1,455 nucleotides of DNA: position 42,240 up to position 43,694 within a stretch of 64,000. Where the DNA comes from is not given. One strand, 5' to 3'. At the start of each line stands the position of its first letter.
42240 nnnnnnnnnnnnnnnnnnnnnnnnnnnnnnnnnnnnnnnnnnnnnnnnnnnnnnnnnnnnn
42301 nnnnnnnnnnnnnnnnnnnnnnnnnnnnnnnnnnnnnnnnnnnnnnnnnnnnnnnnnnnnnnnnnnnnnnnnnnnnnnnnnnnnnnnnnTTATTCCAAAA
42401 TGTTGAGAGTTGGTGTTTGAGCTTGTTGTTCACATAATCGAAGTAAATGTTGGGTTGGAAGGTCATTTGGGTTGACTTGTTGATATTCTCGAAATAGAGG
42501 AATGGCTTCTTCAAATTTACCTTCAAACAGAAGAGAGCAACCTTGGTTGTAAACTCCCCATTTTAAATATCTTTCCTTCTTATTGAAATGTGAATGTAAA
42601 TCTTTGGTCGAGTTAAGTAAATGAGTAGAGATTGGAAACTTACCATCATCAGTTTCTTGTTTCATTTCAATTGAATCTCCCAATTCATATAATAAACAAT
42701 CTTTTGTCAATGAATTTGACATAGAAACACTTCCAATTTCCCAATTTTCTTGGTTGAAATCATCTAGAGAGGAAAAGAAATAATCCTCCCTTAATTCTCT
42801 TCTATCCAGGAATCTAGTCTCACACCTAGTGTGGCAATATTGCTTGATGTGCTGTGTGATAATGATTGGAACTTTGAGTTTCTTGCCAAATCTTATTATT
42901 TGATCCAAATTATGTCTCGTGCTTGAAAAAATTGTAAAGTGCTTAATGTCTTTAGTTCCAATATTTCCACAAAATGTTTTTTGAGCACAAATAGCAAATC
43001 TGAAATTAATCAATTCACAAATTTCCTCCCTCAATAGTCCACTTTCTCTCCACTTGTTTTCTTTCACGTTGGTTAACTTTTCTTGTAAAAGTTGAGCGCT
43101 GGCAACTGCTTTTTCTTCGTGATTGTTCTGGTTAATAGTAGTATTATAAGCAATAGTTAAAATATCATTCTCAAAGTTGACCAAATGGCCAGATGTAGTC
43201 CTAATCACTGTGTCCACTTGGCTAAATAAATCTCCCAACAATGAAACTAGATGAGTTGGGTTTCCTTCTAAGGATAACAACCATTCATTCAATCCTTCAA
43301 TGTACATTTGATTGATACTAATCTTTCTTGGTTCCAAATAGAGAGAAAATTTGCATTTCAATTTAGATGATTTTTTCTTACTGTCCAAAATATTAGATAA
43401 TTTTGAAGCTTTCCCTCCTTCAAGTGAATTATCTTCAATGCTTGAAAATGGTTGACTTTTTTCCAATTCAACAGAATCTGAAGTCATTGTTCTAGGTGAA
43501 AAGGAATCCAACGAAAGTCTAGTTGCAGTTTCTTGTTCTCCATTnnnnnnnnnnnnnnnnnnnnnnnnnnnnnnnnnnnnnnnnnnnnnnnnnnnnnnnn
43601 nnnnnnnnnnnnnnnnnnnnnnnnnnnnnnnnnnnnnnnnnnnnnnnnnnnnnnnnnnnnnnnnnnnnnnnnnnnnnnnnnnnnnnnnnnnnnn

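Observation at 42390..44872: Catalytically degenerate cyclase-homology domain fused to TPR-like repeats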

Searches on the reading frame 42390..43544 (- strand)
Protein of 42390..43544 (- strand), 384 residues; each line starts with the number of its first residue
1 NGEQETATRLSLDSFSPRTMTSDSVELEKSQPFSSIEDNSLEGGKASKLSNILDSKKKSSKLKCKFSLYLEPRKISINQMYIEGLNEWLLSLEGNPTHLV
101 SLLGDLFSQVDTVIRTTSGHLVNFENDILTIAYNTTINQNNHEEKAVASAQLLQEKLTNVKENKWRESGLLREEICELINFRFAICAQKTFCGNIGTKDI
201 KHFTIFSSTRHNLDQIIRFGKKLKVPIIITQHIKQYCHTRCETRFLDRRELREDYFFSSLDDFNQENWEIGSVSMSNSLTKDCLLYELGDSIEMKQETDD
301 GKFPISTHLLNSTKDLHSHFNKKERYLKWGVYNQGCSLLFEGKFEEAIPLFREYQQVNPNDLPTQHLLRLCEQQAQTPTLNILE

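Call 10: search_protein_families(library=pfam, proteins=[window:42390-43544:-], max_evalue=1)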
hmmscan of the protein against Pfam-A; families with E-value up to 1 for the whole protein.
window:42390-43544:- (384 aa): 5 families
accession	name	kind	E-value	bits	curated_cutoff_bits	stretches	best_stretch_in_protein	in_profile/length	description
PF00515.34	TPR_1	-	0.0025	18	27.8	1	332-361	5-34/34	Tetratricopeptide repeat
PF00211.25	Guanylate_cyc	-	0.0057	16.7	21.9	1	92-226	24-146/183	Adenylate and Guanylate cyclase catalytic domain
PF07719.23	TPR_2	-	0.0076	16.7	27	1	332-361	5-34/34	Tetratricopeptide repeat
PF13181.12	TPR_8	-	0.061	14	25.7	1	332-361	5-34/34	Tetratricopeptide repeat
PF18338.7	BppL_N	-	0.32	11.1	25.8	0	110-117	2-9/25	Lower baseplate protein N-terminal domain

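Call 11: find_homologous_proteins(query=window:42393-43544:-, max_evalue=0.01)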
Query window:42393-43544:- (384 aa): 1 proteins with E <= 0.01 among 1886 candidates.
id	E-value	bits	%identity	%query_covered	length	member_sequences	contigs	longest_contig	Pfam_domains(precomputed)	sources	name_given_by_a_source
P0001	5.7e-204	695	89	95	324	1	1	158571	-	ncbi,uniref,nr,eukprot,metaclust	ncbi:predicted protein [Naegleria gruberi]|uniref:Predicted protein n=1 Tax=Naegleria gruberi TaxID=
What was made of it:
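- Organism and gene: call 11 (N. gruberi predicted protein). The word-index search found no near-identical sequence in other assemblies (call 11).
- Tried and rejected: The word-indexed homology search found only the gene's own model (call 11).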

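Call 12: search_solved_structures(query=window:42393-43544:-, max_evalue=10, show_alignments=3)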
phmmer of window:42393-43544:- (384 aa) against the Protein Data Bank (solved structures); distinct sequences matched with E-value up to 10: 12.
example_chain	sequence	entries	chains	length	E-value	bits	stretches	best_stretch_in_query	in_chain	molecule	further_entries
7obe_A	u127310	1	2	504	0.013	17.8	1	322-374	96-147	Isoform 2 of Serine/threonine-protein phosphatase 5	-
5jjt_A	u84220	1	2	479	0.013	17.8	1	322-374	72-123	Serine/threonine-protein phosphatase 5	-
5fzr_A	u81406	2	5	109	0.056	15.7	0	338-373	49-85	DESIGNED TPR PROTEIN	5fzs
1wc1_A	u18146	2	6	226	0.085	15.1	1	68-209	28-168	ADENYLATE CYCLASE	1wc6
5fzq_A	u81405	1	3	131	0.11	14.8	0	338-373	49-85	DESIGNED TPR PROTEIN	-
1wc0_A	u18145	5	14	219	0.13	14.5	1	71-209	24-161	ADENYLATE CYCLASE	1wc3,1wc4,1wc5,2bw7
6vfj_B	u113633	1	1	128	0.3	13.3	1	332-368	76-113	I53_dn5B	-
8ump_A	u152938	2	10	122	0.85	11.8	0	331-362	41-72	T33-ml35-redesigned-TPR-domain-fold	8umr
1na0_A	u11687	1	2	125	0.88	11.8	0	332-368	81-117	designed protein CTPR3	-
8crx_M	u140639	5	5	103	1.4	11.1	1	200-253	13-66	30S ribosomal protein S10 | Small ribosomal subunit protein uS10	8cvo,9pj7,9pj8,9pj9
1na3_A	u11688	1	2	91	1.4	11.1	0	332-369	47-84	designed protein CTPR2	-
9r9o_B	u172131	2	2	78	1.7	10.9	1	44-100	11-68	Phosphoglycerate kinase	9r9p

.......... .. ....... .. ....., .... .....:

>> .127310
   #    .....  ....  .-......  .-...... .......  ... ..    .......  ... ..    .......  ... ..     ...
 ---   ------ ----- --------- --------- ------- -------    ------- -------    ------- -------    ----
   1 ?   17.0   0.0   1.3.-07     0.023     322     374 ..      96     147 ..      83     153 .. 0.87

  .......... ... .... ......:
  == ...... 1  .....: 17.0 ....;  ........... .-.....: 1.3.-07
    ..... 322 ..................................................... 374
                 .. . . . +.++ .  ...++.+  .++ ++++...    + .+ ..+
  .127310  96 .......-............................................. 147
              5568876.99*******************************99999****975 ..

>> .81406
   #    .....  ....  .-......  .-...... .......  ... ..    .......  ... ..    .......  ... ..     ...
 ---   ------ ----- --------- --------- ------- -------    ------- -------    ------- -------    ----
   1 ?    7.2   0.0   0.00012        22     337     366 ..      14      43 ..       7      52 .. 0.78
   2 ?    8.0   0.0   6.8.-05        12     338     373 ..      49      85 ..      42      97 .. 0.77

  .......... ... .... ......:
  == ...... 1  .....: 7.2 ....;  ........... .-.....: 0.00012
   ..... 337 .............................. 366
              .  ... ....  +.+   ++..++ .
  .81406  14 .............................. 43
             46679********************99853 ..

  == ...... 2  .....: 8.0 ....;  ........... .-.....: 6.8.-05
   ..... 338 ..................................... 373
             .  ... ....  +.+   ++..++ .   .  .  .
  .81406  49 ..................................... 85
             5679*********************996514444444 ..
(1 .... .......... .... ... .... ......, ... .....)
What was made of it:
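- On TPR repeat domain (Pfam TPR_1/TPR_2): PP5 TPR gives E=0.013 (call 12).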

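Call 22: search_protein_representatives(protein=window:42393-43544:-)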
Query: 384 residues. Proteins with E-value up to 0.001 (for the whole library): 159; up to 1e-10: 58; up to 1e-30: 25. The best 150 are listed.
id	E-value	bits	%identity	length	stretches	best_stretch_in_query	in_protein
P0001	1.8e-204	695.1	100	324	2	20-303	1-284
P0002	6.0e-50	186.8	40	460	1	26-297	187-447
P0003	9.1e-50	186.2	37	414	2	22-292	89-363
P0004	6.5e-45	170.2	38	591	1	35-282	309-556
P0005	1.1e-44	169.5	38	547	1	57-371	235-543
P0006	2.9e-44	168.0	34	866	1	25-376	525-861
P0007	7.4e-44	166.7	36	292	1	63-369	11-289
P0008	3.4e-43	164.5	36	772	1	55-372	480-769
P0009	6.3e-43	163.6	39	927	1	40-354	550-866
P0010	7.0e-43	163.5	36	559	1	30-375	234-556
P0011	3.3e-39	151.4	34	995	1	50-372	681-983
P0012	3.6e-38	148.0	36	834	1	33-296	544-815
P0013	6.3e-38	147.2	35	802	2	30-246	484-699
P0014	1.5e-37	146.0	35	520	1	50-376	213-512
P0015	4.5e-37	144.4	34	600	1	57-379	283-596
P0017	2.0e-35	139.0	38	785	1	54-259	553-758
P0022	2.0e-33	132.4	33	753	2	23-254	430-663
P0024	6.4e-33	130.7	33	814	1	54-373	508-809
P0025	8.2e-31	123.8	33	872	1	39-271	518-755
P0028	3.2e-29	118.6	31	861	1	4-296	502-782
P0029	2.2e-28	115.8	31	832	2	61-288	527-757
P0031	3.7e-28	115.1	30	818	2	52-256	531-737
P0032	7.2e-28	114.1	32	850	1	40-371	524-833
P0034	5.5e-27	111.2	33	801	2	60-246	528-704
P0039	2.2e-23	99.3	32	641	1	40-375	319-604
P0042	1.0e-21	93.9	35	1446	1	56-232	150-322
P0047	2.0e-17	79.7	28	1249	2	50-290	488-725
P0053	5.7e-13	65.1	31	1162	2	105-239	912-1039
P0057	3.0e-11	59.4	31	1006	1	73-268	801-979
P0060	1.1e-09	54.3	29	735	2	103-249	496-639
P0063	5.4e-09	52.0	30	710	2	90-247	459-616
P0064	7.7e-09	51.5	25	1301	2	100-247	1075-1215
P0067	2.6e-08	49.8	29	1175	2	105-216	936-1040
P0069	9.6e-08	47.9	26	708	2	90-246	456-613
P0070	1.9e-07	46.9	30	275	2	91-247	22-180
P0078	6.6e-07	45.1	29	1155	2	328-377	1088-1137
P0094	2.8e-05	39.8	25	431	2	64-248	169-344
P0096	3.6e-05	39.4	25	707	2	90-247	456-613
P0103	5.1e-05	38.9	26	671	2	90-247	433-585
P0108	7.1e-05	38.4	28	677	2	325-378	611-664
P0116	1.3e-04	37.6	26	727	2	66-210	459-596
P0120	1.8e-04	37.1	30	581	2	94-209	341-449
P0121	1.8e-04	37.1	24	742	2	50-243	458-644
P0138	4.4e-04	35.8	23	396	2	90-232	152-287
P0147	6.1e-04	35.4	26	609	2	95-249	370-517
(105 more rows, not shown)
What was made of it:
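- On Heterolobosean HAMP-linked receptor pseudo-cyclase family (unnamed; defined here): E=6e-50 to the nearest relatives (call 22).
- Checked: 58 relatives with E<1e-10 (call 22).
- Family: call 22 (159 hits, 58 with E<1e-10).
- Tried and rejected: The exhaustive HMMER search was needed (call 22).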

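Call 24: search_protein_families(library=pfam, alignment_id=A1, max_evalue=0.01)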
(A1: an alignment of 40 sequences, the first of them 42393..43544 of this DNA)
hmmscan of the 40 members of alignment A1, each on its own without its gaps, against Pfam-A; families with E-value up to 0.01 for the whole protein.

A. member 1, window:42393-43544:- (384 aa): 3 families
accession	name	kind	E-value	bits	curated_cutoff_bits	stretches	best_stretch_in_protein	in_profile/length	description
PF00515.34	TPR_1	-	0.0025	18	27.8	1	332-361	5-34/34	Tetratricopeptide repeat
PF00211.25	Guanylate_cyc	-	0.0057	16.7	21.9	1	92-226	24-146/183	Adenylate and Guanylate cyclase catalytic domain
PF07719.23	TPR_2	-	0.0076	16.7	27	0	332-361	5-34/34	Tetratricopeptide repeat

B. families by the number of members that match (of 40 scanned): 12 families
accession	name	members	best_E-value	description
PF00211.25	Guanylate_cyc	11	0.00029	Adenylate and Guanylate cyclase catalytic domain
PF08376.15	NIT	3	1.1e-30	Nitrate and nitrite sensing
PF02754.22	CCG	2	0.0048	Cysteine-rich domain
PF00651.37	BTB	1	8e-09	BTB/POZ domain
PF00515.34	TPR_1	1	0.0025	Tetratricopeptide repeat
PF05053.19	Menin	1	0.004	Menin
PF11977.14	RNase_Zc3h12a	1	0.004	Zc3h12a-like Ribonuclease NYN domain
PF21138.3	SMUBP-2_HCS1_1B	1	0.0043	Helicase SMUBP-2/HCS1, 1B domain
PF10557.15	Cullin_Nedd8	1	0.0062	Cullin protein neddylation domain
PF07719.23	TPR_2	1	0.0076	Tetratricopeptide repeat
PF06705.16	SF-assemblin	1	0.0076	SF-assemblin/beta giardin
PF15405.12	PH_5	1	0.0099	Pleckstrin homology domain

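Call 25: list_cluster_members(proteins=[P0002, P0003, P0006, P0008, P0009, P0011, P0024, P0032, P0042, P0047])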
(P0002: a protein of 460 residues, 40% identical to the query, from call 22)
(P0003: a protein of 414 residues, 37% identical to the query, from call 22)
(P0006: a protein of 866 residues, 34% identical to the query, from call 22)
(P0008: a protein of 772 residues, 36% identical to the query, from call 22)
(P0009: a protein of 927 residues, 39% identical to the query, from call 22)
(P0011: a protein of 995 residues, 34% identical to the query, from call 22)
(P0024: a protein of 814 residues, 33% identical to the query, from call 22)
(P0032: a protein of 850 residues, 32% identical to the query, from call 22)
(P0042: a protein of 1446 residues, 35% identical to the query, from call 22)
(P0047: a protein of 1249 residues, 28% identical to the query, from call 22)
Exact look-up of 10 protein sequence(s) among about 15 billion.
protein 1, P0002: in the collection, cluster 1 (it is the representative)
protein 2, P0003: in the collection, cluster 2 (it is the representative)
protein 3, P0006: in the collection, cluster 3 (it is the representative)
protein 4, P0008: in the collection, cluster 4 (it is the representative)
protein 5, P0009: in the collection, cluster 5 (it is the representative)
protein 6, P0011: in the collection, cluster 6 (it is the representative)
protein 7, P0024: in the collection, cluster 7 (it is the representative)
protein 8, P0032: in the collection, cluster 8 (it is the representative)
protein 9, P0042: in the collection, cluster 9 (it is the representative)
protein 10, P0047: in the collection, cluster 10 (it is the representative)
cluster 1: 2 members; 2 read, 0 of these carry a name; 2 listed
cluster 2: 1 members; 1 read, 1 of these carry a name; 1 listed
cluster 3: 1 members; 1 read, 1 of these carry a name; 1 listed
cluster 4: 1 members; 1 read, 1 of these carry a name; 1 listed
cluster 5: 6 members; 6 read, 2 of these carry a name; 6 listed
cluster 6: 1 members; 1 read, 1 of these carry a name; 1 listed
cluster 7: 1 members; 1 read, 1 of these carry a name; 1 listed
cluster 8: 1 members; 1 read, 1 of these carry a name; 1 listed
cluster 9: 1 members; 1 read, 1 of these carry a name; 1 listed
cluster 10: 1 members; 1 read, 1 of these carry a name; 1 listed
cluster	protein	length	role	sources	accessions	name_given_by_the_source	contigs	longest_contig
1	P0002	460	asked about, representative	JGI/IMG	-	-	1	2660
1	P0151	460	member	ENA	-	-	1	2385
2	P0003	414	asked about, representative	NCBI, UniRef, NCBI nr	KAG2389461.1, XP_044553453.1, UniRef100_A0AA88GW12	hypothetical protein C9374_014021 [Naegleria lovaniensis] | Uncharacterized protein n=1 Tax=Naegleria lovaniensis TaxID=51637 RepID=A0AA88GW12_NAELO | uncharacterized protein C9374_014021 [Naegleria lovaniensis]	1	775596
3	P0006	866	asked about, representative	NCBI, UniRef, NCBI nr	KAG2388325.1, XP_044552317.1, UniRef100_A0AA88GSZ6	hypothetical protein C9374_000489 [Naegleria lovaniensis] | Guanylate cyclase domain-containing protein n=1 Tax=Naegleria lovaniensis TaxID=51637 ... | uncharacterized protein C9374_000489 [Naegleria lovaniensis]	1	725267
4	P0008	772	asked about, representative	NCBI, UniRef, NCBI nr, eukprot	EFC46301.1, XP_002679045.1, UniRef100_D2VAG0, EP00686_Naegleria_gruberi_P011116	predicted protein [Naegleria gruberi] | Predicted protein n=1 Tax=Naegleria gruberi TaxID=5762 RepID=D2VAG0_NAEGR | uncharacterized protein NAEGRDRAFT_65846 [Naegleria gruberi]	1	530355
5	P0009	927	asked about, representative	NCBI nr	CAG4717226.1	unnamed protein product [Naegleria fowleri]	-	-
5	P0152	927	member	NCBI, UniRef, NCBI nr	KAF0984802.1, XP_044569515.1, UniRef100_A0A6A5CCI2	hypothetical protein FDP41_000701 [Naegleria fowleri] | Uncharacterized protein n=1 Tax=Naegleria fowleri TaxID=5763 RepID=A0A6A5CCI2_NAEFO | uncharacterized protein FDP41_000701 [Naegleria fowleri]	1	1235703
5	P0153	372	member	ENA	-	-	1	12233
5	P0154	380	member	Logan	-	-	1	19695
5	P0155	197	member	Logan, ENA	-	-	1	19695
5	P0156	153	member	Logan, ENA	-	-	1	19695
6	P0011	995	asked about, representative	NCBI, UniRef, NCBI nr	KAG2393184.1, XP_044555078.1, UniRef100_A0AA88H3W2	hypothetical protein C9374_009761 [Naegleria lovaniensis] | Guanylate cyclase domain-containing protein n=1 Tax=Naegleria lovaniensis TaxID=51637 ... | uncharacterized protein C9374_009761 [Naegleria lovaniensis]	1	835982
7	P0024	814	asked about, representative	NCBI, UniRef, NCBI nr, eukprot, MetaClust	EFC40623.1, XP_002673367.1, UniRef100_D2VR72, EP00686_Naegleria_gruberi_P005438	adenylate/guanylate cyclase [Naegleria gruberi] | Adenylate/guanylate cyclase n=1 Tax=Naegleria gruberi TaxID=5762 RepID=D2VR72_NAEGR | XP_002673367.1 adenylate/guanylate cyclase [Naegleria gruberi strain NEG-M]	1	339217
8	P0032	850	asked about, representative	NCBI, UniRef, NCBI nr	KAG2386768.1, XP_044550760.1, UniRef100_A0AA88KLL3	hypothetical protein C9374_002512 [Naegleria lovaniensis] | Guanylate cyclase domain-containing protein n=1 Tax=Naegleria lovaniensis TaxID=51637 ... | uncharacterized protein C9374_002512 [Naegleria lovaniensis]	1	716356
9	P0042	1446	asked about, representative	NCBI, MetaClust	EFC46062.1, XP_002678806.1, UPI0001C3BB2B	predicted protein, partial [Naegleria gruberi] | status=active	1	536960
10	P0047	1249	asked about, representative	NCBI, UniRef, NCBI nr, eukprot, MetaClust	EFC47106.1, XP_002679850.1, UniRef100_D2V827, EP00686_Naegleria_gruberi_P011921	predicted protein [Naegleria gruberi] | Predicted protein n=1 Tax=Naegleria gruberi TaxID=5762 RepID=D2V827_NAEGR | uncharacterized protein NAEGRDRAFT_65007 [Naegleria gruberi]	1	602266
